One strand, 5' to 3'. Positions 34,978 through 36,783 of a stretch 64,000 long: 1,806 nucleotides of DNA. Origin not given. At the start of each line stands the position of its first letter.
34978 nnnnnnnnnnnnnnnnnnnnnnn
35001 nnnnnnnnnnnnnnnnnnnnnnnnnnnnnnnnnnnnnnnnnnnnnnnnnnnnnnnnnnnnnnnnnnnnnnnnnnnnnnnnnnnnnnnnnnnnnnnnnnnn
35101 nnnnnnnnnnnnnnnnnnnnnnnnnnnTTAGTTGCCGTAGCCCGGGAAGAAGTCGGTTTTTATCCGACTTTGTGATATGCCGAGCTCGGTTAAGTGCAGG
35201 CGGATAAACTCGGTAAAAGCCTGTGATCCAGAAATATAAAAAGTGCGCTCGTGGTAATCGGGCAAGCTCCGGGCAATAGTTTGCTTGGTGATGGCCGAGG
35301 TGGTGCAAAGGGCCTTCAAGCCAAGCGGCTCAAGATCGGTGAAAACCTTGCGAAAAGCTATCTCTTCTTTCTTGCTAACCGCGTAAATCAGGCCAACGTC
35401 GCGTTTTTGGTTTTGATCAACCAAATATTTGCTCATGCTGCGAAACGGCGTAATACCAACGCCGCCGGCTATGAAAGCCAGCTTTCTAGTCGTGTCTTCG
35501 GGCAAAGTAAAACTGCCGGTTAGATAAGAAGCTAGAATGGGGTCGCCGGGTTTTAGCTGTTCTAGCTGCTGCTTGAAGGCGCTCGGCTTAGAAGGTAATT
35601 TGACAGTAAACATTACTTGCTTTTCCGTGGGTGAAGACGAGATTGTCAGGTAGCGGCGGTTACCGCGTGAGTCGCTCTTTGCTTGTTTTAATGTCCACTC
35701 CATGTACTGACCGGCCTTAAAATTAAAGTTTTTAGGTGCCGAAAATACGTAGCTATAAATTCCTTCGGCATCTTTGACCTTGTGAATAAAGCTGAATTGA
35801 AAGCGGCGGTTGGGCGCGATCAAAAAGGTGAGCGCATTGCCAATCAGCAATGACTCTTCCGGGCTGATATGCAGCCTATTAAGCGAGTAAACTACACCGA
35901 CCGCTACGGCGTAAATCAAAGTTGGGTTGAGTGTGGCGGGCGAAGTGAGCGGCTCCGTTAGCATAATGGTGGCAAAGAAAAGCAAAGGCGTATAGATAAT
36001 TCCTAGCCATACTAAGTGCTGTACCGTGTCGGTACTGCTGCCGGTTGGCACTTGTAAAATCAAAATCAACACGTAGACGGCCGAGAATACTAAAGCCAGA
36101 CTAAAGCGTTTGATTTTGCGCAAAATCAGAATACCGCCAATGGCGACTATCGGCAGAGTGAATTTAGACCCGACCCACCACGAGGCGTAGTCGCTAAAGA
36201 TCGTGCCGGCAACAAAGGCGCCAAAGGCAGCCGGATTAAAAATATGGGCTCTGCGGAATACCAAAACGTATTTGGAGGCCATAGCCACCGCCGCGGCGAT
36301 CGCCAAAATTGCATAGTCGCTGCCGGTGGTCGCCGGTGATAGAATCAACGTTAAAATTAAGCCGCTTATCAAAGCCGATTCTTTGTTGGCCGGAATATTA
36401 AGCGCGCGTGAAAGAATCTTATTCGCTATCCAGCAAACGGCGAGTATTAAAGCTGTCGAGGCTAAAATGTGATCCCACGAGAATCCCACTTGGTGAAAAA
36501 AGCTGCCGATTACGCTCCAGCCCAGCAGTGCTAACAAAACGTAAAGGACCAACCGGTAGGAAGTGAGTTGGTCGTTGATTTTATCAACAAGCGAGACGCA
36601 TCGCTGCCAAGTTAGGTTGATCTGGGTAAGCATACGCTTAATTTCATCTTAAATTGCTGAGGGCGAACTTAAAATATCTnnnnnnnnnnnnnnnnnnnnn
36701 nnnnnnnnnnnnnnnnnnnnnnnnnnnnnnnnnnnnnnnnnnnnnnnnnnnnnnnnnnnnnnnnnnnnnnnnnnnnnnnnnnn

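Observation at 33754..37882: Compact flavinylation and transmembrane electron-transfer cluster: FMN-binding protein, ApbE, RnfD-like/FNR fusion and NDH-2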

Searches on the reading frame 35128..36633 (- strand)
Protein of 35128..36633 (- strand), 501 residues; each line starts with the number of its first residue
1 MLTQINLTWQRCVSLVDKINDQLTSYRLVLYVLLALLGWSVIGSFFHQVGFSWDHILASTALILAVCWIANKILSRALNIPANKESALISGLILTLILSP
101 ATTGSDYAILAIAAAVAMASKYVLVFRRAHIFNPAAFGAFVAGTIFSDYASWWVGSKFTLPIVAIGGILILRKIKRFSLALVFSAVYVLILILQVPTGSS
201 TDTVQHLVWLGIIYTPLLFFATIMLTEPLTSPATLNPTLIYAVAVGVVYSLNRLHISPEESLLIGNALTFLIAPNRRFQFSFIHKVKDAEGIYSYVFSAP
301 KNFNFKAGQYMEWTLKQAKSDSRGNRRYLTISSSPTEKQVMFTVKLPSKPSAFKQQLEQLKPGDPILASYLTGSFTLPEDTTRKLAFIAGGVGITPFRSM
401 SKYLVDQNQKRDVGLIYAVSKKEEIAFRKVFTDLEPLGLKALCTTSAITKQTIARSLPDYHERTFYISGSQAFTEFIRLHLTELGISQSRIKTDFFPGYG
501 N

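Call 3: search_protein_families(library=pfam, proteins=[window:35128-36633:-], max_evalue=0.01)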
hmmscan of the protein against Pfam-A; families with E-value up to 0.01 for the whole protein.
window:35128-36633:- (501 aa): 2 families
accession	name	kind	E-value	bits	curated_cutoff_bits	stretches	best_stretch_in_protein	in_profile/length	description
PF03116.20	NQR2_RnfD_RnfE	-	6.7e-11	42.5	27.7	2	154-272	170-286/296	NQR2, RnfD, RnfE family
PF00175.26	NAD_binding_1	-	6.5e-08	33.6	22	1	387-435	1-50/109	Oxidoreductase NAD-binding domain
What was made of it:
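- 35809..36633 (-): NqrB/RnfD-like polytopic membrane domain of the fusion (about residues 1-275). It has about 10 helices, the conserved motifs HIFNPAA, SWWVG and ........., and no flavinylation loop. Pfam PF03116, 42.5 bits against a gathering score of 27.7 (call 3).
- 35128..35808 (-): FNR-type FAD/NAD(P)H module of the fusion (about residues 276-501; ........, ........, C-terminal DFFPGY). There is no Fe-S motif. Pfam PF00175 (call 3).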

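Call 6: find_homologous_proteins(query=window:35128-36633:-)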
Query window:35128-36633:- (501 aa): 6987 proteins with E <= 0.001 among 8000 candidates; the best 120 are listed.
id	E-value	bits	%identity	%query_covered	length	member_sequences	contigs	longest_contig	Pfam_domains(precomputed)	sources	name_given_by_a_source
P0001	0.0e+0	1103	100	100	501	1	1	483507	PF00175.27,PF03116.21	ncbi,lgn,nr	ncbi:MAG TPA: hypothetical protein VFT49_00650 [Candidatus Saccharimonadales bacterium]|nr:hypotheti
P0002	3.8e-208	710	63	100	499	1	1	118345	PF00175.27,PF03116.21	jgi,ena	-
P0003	2.1e-205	701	62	100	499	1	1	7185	PF00175.27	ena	-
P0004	1.1e-202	692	61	100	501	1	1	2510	PF00175.27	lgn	-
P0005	6.9e-197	673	60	100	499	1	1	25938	PF00175.27,PF03116.21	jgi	jgi:ferredoxin-NADP reductase/Na+-transporting NADH:ubiquinone oxidoreductase subunit NqrB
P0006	6.5e-196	670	60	100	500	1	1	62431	PF00175.27,PF03116.21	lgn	-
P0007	2.8e-194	664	60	100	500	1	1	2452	PF00175.27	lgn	-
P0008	6.5e-192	657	61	97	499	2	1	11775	PF00175.27,PF03116.21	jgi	-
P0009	1.6e-185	636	60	94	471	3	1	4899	PF00175.27,PF03116.21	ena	-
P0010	1.1e-184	633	56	100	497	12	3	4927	PF00175.27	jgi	jgi:ferredoxin-NADP reductase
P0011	1.6e-184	632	56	100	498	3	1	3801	PF00175.27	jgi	jgi:ferredoxin-NADP reductase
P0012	2.1e-183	629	55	100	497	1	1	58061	PF00175.27,PF03116.21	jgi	jgi:ferredoxin-NADP reductase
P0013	2.1e-182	625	56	100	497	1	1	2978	PF00175.27,PF03116.21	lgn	-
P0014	2.7e-181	622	57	99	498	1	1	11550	PF00175.27,PF03116.21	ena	-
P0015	3.2e-181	621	57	100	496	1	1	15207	PF00175.27,PF03116.21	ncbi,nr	ncbi:RnfABCDGE type electron transport complex subunit D [Candidatus Saccharibacteria bacterium]|nr:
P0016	4.9e-181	621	57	98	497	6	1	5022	PF00175.27,PF03116.21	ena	-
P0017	6.2e-181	620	55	100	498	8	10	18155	PF00175.27,PF03116.21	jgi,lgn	jgi:ferredoxin-NADP reductase/Na+-translocating ferredoxin:NAD+ oxidoreductase RnfD subunit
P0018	7.1e-181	620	55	100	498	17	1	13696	PF00175.27,PF03116.21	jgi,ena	-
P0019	7.2e-181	620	56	100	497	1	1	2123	PF00175.27,PF03116.21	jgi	jgi:glycine betaine catabolism B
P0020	1.1e-180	620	56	100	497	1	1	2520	PF00175.27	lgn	-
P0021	1.4e-180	619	56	100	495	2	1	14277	PF00175.27,PF03116.21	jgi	-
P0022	2.4e-180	619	55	100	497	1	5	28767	PF00175.27,PF03116.21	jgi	jgi:glycine betaine catabolism B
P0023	4.2e-180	618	58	97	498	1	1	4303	PF00175.27,PF03116.21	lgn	-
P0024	5.6e-180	617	55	100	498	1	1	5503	PF00175.27,PF03116.21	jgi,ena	-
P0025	6.4e-180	617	55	100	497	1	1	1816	PF00175.27,PF03116.21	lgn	-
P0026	8.2e-180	617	56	100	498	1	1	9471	PF00175.27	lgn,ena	-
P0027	1.1e-179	616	56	100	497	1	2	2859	PF00175.27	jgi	jgi:glycine betaine catabolism B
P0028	1.3e-179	616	56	98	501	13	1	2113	PF00175.27,PF03116.21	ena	-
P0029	4.3e-179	614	55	100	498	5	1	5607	PF00175.27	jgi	jgi:ferredoxin-NADP reductase/Na+-translocating ferredoxin:NAD+ oxidoreductase RnfD subunit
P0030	7.2e-179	614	54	100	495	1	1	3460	PF00175.27,PF03116.21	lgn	-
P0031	1.1e-178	613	56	98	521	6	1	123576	PF00175.27,PF03116.21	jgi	-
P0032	1.2e-178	613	54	100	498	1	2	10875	PF00175.27,PF03116.21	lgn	-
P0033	1.5e-178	613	55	97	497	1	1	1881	PF00175.27,PF03116.21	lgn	-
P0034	4.2e-178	611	56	100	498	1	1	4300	PF00175.27,PF03116.21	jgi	-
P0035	4.2e-178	611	55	100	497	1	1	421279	PF00175.27,PF03116.21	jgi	jgi:ferredoxin-NADP reductase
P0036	4.9e-178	611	56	99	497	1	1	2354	PF00175.27,PF03116.21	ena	-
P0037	5.0e-178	611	56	100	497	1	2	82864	PF00175.27,PF03116.21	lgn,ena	-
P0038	5.9e-178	611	55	100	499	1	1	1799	PF03116.21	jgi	jgi:ferredoxin-NADP reductase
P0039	8.1e-178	610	55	100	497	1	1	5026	PF00175.27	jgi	jgi:ferredoxin-NADP reductase/Na+-translocating ferredoxin:NAD+ oxidoreductase RnfD subunit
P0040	9.8e-178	610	55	100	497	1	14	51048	PF00175.27,PF03116.21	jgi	jgi:ferredoxin-NADP reductase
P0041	3.8e-177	608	54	98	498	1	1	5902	PF00175.27,PF03116.21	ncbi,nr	ncbi:hypothetical protein KW803_02740 [Candidatus Saccharibacteria bacterium]|nr:hypothetical protei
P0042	7.4e-177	607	55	100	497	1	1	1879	PF00175.27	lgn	-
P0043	9.4e-177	607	55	100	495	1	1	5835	PF00175.27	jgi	jgi:ferredoxin-NADP reductase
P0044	1.9e-176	606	55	100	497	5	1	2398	PF00175.27,PF03116.21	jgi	jgi:ferredoxin-NADP reductase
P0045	2.1e-176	605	56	99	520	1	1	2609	PF00175.27,PF03116.21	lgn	-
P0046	5.1e-176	604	54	100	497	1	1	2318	PF00175.27,PF03116.21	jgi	jgi:ferredoxin-NADP reductase/Na+-translocating ferredoxin:NAD+ oxidoreductase RnfD subunit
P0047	5.3e-176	604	57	99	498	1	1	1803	PF00175.27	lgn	-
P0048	5.8e-176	604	57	100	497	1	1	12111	PF00175.27,PF03116.21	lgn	-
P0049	9.5e-176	603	54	100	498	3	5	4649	PF00175.27,PF03116.21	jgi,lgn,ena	-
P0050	1.7e-175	602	54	99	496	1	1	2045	PF00175.27,PF03116.21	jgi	jgi:ferredoxin-NADP reductase/Na+-translocating ferredoxin:NAD+ oxidoreductase RnfD subunit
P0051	2.1e-175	602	55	100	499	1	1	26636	PF00175.27,PF03116.21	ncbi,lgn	-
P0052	3.4e-175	602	56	99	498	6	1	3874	PF00175.27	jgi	jgi:ferredoxin-NADP reductase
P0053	4.1e-175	601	55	100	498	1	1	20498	PF00175.27,PF03116.21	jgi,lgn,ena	-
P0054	4.5e-175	601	55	100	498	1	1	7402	PF00175.27,PF03116.21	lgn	-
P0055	1.2e-174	600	56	100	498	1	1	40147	PF00175.27,PF03116.21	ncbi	-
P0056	2.7e-174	599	55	100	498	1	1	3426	PF00175.27,PF03116.21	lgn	-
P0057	3.9e-174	598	53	100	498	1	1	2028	PF00175.27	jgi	jgi:ferredoxin-NADP reductase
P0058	8.1e-174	597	55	100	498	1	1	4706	PF00175.27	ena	-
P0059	1.6e-173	596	54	100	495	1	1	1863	PF00175.27,PF03116.21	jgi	jgi:ferredoxin-NADP reductase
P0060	1.7e-173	596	55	100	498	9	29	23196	PF00175.27,PF03116.21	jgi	jgi:ferredoxin-NADP reductase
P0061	4.0e-173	595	54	100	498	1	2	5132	PF00175.27,PF03116.21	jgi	jgi:ferredoxin-NADP reductase/Na+-translocating ferredoxin:NAD+ oxidoreductase RnfD subunit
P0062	4.4e-173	595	54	99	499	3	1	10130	PF00175.27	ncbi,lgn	-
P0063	5.0e-173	594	53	100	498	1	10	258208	PF00175.27,PF03116.21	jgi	jgi:ferredoxin-NADP reductase/Na+-translocating ferredoxin:NAD+ oxidoreductase RnfD subunit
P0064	1.6e-172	593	54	99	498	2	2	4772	PF00175.27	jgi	jgi:glycine betaine catabolism B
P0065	2.0e-172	592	56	100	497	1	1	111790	PF00175.27,PF03116.21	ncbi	-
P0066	3.6e-172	592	53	100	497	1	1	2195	PF00175.27,PF03116.21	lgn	-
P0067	5.5e-172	591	53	99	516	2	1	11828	PF00175.27,PF03116.21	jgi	jgi:ferredoxin-NADP reductase/Na+-translocating ferredoxin:NAD+ oxidoreductase RnfD subunit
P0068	1.1e-171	590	54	100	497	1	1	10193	PF00175.27,PF03116.21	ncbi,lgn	-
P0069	1.4e-171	590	54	100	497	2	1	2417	PF00175.27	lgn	-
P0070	1.8e-171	589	53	100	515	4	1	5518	PF00175.27,PF03116.21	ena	-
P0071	3.7e-171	588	53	100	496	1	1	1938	PF00175.27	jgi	-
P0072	3.7e-171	588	52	100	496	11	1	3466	PF00175.27,PF03116.21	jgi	jgi:ferredoxin-NADP reductase/Na+-translocating ferredoxin:NAD+ oxidoreductase RnfD subunit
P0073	7.5e-171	587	53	100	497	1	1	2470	PF00175.27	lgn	-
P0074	8.7e-171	587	53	100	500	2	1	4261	PF00175.27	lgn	-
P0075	1.4e-170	586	52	100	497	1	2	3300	PF00175.27,PF03116.21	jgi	jgi:ferredoxin-NADP reductase/Na+-translocating ferredoxin:NAD+ oxidoreductase RnfD subunit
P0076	3.0e-170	585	54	99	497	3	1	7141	PF00175.27,PF03116.21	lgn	-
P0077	4.8e-170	585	51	99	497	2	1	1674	PF00175.27,PF03116.21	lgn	-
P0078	6.1e-170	584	53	99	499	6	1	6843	PF00175.27,PF03116.21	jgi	jgi:ferredoxin-NADP reductase/Na+-translocating ferredoxin:NAD+ oxidoreductase RnfD subunit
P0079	6.2e-170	584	52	100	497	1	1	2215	PF00175.27,PF03116.21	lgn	-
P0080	1.3e-169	583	53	100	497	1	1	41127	PF00175.27,PF03116.21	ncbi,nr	ncbi:MAG TPA: hypothetical protein VFJ84_00910 [Candidatus Saccharimonadales bacterium]|nr:hypotheti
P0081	1.3e-169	583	54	100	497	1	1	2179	PF00175.27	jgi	jgi:glycine betaine catabolism B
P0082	6.3e-169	581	54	100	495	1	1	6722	PF00175.27,PF03116.21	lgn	-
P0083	8.9e-169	580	52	100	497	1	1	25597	PF00175.27,PF03116.21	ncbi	-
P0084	1.0e-168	580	53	100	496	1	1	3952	PF00175.27,PF03116.21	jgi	jgi:ferredoxin-NADP reductase/Na+-translocating ferredoxin:NAD+ oxidoreductase RnfD subunit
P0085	1.2e-168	580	52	100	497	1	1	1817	PF00175.27,PF03116.21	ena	-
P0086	1.3e-168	580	53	100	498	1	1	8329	PF00175.27,PF03116.21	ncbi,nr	ncbi:RnfABCDGE type electron transport complex subunit D [Candidatus Saccharibacteria bacterium]|nr:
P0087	1.4e-168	580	53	100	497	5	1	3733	PF00175.27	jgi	jgi:ferredoxin-NADP reductase/Na+-translocating ferredoxin:NAD+ oxidoreductase RnfD subunit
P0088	2.6e-168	579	53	100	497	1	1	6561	PF00175.27,PF03116.21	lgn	-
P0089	7.1e-168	577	52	100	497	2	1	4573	PF00175.27,PF03116.21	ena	-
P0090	9.9e-168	577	54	100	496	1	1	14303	PF00175.27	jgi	jgi:ferredoxin-NADP reductase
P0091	1.2e-167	577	51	100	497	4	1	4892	PF00175.27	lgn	-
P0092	1.8e-167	576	53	100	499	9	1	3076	PF00175.27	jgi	jgi:ferredoxin-NADP reductase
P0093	2.4e-167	576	54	100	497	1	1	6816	PF00175.27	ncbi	-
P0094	6.6e-167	574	53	100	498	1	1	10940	PF00175.27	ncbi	-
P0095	2.0e-166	573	52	100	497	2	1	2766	PF00175.27,PF03116.21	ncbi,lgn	-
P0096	1.2e-165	570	53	99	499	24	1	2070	PF00175.27,PF03116.21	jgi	jgi:ferredoxin-NADP reductase/Na+-translocating ferredoxin:NAD+ oxidoreductase RnfD subunit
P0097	2.4e-165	569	53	100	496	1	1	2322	PF00175.27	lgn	-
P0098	6.9e-165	568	52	99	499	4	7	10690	PF00175.27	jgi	jgi:ferredoxin-NADP reductase/Na+-translocating ferredoxin:NAD+ oxidoreductase RnfD subunit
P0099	4.5e-164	565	53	100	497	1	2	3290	PF00175.27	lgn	-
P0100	4.8e-164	565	52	100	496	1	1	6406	PF00175.27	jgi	-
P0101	2.0e-163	563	51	100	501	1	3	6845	PF00175.27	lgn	-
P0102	2.0e-163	563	52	100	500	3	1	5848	PF00175.27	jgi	jgi:ferredoxin-NADP reductase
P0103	7.2e-163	561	52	100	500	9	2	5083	PF00175.27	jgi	jgi:ferredoxin-NADP reductase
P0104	2.3e-161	556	51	100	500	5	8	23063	PF00175.27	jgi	jgi:ferredoxin-NADP reductase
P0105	4.8e-161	555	51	100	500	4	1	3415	PF00175.27,PF03116.21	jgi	jgi:ferredoxin-NADP reductase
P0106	7.6e-161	554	51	100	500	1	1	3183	PF00175.27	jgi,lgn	jgi:ferredoxin-NADP reductase/Na+-translocating ferredoxin:NAD+ oxidoreductase RnfD subunit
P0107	1.2e-160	554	51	100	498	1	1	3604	PF00175.27,PF03116.21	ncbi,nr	ncbi:MAG TPA: RnfABCDGE type electron transport complex subunit D [Candidatus Saccharimonadales bact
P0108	5.1e-160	551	53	99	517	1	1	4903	PF00175.27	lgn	-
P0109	8.4e-160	551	51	100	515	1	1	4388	PF00175.27,PF03116.21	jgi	jgi:ferredoxin-NADP reductase/Na+-translocating ferredoxin:NAD+ oxidoreductase RnfD subunit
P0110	9.4e-160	551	53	100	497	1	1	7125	PF00175.27,PF03116.21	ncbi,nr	ncbi:MAG TPA: hypothetical protein VFP32_01490 [Candidatus Saccharimonadales bacterium]|nr:hypotheti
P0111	1.1e-159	550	52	100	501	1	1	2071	PF00175.27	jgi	-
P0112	1.2e-159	550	52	100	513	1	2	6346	PF00175.27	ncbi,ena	-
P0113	1.3e-159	550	50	100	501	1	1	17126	PF00175.27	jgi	jgi:ferredoxin-NADP reductase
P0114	2.5e-159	549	51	100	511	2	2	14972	PF00175.27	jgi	jgi:ferredoxin-NADP reductase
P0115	8.0e-159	548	51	100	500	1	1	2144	PF00175.27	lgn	-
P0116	1.6e-158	546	52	97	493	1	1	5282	PF00175.27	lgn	-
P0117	1.7e-158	546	51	99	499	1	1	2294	PF00175.27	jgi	jgi:ferredoxin-NADP reductase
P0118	2.0e-158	546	51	100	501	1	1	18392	PF00175.27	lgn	-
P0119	2.3e-158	546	51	100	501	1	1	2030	PF00175.27,PF03116.21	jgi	jgi:ferredoxin-NADP reductase/Na+-translocating ferredoxin:NAD+ oxidoreductase RnfD subunit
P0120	4.1e-158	545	51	100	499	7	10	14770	PF00175.27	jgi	jgi:ferredoxin-NADP reductase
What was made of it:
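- Organism: a 100% identical protein comes from a Candidatus Saccharimonadales MAG (call 6).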

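Call 9: find_encoding_contigs(protein=window:35128-36633:-, flank=10000, max_places=3)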
Protein window:35128-36633:- (501 aa): no gene with exactly this product is on record in the collection.
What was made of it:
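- Tried and rejected: Exact-sequence look-up of the window's fusion protein in the contig index found nothing (call 9).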

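Call 10: find_encoding_contigs(protein=P0002, flank=8000, max_places=2)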
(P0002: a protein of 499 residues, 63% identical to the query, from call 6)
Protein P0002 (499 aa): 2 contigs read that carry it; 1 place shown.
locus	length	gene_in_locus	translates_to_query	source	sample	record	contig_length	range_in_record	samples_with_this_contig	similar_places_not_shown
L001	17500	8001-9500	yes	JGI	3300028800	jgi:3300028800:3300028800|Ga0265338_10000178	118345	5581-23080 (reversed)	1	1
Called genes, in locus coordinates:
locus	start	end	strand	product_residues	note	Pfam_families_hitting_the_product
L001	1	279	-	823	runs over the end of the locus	PF01588:tRNA_bind, PF03483:B3_4, PF03484:B5, PF17759:tRNA_synthFbeta, PF03147:FDX-ACB (weak)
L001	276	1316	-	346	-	PF01409:tRNA-synt_2d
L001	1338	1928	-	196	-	-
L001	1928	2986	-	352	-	PF28533:DUF8429 (weak), PF02646:RmuC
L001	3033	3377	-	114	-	-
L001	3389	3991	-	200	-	PF03734:YkuD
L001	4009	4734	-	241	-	PF02535:Zip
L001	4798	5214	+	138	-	PF01475:FUR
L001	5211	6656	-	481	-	PF07690:MFS_1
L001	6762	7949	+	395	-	PF01266:DAO (faint), PF07992:Pyr_redox_2, PF13454:NAD_binding_9 (faint), PF00070:Pyr_redox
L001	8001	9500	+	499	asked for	PF03116:NQR2_RnfD_RnfE (weak), PF00175:NAD_binding_1 (weak)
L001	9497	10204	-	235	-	PF02424:ApbE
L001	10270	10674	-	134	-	PF04205:FMN_bind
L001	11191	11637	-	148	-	PF18914:DUF5666 (weak)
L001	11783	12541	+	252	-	-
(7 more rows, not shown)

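Call 11: find_encoding_contigs(protein=P0035, flank=8000, max_places=2)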
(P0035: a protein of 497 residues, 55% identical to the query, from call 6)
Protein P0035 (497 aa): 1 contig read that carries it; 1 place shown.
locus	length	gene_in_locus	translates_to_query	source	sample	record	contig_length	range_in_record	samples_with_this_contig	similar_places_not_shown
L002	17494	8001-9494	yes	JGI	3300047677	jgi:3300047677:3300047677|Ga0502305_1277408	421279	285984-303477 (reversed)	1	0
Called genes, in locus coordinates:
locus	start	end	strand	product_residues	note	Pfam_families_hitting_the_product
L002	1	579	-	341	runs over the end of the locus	PF01409:tRNA-synt_2d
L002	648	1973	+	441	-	PF22422:MGH1-like_GH, PF01204:Trehalase, PF03200:Glyco_hydro_63 (weak)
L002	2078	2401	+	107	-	-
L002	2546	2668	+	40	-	-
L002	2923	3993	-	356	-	PF02646:RmuC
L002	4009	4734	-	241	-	PF02535:Zip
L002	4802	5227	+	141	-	PF01475:FUR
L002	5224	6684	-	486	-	PF07690:MFS_1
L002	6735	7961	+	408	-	PF13738:Pyr_redox_3 (faint), PF01266:DAO (faint), PF07992:Pyr_redox_2, PF00070:Pyr_redox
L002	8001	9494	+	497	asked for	PF03116:NQR2_RnfD_RnfE (faint), PF00175:NAD_binding_1 (weak)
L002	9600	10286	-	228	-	PF02424:ApbE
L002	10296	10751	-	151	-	PF04205:FMN_bind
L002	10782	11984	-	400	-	PF05496:RuvB_N, PF00158:Sigma54_activat (faint), PF01078:Mg_chelatase (faint), PF13191:AAA_16 (faint), PF00004:AAA, PF07724:AAA_2 (faint), PF16193:AAA_assoc_2, PF12002:MgsA_C, +1 more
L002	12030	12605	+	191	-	-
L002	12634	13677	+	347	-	-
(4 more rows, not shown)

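Call 19: search_protein_representatives(protein=window:35128-36633:-)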
Query: 501 residues. Proteins with E-value up to 0.001 (for the whole library): 8210; up to 1e-10: 2894; up to 1e-30: 608. The best 150 are listed.
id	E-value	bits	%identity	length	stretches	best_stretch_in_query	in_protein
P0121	8.6e-145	499.6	49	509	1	15-500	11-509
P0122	2.3e-141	488.2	49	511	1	9-499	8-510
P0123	1.8e-132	459.0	47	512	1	15-499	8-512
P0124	3.1e-129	448.3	46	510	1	16-499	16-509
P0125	7.4e-121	420.6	45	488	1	26-499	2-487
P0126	9.0e-121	420.4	43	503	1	13-501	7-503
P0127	5.8e-120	417.7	53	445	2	282-499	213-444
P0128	2.0e-116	406.0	49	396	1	118-500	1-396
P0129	9.0e-113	394.0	41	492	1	14-499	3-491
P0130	4.5e-110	385.1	42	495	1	14-499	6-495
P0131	3.9e-109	382.0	42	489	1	17-499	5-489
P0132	6.1e-108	378.0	41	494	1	14-499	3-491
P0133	1.0e-106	374.0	41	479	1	24-499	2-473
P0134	2.0e-105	369.8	42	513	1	13-499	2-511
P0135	1.9e-104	366.6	43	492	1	26-499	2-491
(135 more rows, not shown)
